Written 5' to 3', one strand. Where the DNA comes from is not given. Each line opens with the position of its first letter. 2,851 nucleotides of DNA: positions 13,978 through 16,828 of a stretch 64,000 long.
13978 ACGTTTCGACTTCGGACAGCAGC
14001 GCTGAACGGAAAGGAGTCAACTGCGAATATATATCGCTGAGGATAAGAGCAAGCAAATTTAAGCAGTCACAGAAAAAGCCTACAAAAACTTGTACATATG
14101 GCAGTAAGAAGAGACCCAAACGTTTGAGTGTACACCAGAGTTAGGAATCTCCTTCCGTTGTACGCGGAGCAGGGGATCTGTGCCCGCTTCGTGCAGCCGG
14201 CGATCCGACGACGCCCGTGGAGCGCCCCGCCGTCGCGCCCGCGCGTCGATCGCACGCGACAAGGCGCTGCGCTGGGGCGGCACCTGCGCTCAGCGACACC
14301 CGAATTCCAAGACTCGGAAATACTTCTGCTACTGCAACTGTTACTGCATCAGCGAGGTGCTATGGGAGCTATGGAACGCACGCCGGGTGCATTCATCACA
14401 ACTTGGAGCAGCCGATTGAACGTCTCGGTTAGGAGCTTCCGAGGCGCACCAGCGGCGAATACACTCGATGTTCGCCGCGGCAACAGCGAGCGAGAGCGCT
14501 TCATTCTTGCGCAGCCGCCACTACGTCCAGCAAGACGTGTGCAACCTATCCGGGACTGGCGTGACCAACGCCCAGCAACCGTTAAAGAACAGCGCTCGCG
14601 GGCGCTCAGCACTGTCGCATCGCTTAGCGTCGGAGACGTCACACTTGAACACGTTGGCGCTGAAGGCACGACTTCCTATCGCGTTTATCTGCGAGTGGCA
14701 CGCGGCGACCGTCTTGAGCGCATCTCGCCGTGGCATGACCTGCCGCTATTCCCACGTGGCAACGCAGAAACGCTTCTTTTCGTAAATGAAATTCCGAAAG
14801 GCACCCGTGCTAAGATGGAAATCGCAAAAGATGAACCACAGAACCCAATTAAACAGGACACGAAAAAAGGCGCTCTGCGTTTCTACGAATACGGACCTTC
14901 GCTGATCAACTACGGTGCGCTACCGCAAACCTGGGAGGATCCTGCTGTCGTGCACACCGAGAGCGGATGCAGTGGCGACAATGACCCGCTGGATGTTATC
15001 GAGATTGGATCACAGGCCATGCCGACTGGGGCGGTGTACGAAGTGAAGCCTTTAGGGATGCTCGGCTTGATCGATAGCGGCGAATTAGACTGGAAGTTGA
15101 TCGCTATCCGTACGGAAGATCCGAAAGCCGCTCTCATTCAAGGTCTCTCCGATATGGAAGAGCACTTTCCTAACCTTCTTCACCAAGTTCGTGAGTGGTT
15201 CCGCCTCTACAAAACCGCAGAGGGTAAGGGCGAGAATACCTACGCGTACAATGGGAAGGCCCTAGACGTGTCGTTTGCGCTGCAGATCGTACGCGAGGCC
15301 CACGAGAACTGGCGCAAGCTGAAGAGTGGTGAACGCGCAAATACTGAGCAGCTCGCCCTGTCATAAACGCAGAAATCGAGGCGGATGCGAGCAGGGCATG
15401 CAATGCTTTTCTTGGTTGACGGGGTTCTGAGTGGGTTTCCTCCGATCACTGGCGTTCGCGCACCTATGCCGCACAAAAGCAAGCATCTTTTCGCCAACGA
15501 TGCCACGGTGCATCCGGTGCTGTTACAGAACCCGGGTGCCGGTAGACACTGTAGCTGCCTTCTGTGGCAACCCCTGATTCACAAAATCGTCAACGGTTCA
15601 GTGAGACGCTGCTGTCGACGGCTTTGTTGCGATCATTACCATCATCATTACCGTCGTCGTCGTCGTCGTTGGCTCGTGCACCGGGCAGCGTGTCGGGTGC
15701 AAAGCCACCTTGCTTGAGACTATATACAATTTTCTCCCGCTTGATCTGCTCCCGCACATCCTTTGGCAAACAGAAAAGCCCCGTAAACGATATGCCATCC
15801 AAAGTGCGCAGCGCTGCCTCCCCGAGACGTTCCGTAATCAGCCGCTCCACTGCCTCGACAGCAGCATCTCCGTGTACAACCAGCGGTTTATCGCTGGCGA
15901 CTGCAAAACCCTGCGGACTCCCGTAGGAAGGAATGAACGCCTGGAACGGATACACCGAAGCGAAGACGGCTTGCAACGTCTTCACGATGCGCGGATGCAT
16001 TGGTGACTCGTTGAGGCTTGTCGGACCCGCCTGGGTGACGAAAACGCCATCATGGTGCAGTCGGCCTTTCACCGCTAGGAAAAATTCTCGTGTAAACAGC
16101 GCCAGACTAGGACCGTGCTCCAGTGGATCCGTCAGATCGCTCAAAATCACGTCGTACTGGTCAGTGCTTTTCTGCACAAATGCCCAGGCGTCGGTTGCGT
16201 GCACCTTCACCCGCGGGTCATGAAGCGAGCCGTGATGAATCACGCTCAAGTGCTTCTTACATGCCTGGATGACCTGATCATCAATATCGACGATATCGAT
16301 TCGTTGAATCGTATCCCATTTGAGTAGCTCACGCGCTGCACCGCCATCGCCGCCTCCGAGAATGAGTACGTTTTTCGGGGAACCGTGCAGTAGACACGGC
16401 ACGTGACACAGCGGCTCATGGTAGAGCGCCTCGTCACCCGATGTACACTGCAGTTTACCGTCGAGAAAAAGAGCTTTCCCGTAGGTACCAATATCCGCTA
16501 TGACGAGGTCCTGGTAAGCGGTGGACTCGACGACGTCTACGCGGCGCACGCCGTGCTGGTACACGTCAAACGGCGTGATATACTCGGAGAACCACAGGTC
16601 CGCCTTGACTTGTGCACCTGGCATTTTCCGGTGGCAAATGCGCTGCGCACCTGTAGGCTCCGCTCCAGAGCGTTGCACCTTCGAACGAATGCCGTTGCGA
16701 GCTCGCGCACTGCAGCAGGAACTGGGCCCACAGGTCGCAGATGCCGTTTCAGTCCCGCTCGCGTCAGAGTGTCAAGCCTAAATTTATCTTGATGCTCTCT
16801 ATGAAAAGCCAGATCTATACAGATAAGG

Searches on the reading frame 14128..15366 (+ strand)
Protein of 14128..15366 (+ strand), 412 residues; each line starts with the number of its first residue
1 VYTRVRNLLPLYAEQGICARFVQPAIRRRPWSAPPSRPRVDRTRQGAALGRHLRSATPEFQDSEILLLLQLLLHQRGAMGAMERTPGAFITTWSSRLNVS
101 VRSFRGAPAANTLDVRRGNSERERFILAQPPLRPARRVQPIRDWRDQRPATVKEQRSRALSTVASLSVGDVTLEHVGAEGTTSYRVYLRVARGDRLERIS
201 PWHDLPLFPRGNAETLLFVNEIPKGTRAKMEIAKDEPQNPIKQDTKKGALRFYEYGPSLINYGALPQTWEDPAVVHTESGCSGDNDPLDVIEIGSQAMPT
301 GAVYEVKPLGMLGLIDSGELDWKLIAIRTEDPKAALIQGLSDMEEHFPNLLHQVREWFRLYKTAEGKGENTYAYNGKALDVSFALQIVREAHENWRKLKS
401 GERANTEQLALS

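Call 47: search_protein_families(library=pfam, proteins=[window:14128-15366:+], max_evalue=0.00001)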
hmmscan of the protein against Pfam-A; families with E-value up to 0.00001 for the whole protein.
window:14128-15366:+ (412 aa): 1 family
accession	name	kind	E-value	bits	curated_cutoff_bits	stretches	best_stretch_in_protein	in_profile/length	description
PF00719.24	Pyrophosphatase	-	8.1e-40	136.6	23.5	1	219-396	2-153/153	Inorganic pyrophosphatase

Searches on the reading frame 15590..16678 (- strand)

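Call 47: search_protein_families(library=pfam, proteins=[window:15590-16678:-], max_evalue=0.00001)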
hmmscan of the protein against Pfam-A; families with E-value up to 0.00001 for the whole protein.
window:15590-16678:- (362 aa): 2 families
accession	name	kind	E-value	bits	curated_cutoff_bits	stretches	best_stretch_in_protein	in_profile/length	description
PF01564.23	Spermine_synth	-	2.6e-49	167.7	22.9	1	84-265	2-180/186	Spermine/spermidine synthase domain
PF17284.7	Spermine_synt_N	-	2.4e-06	27.8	22.1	1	29-79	2-52/53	Spermidine synthase tetramerisation domain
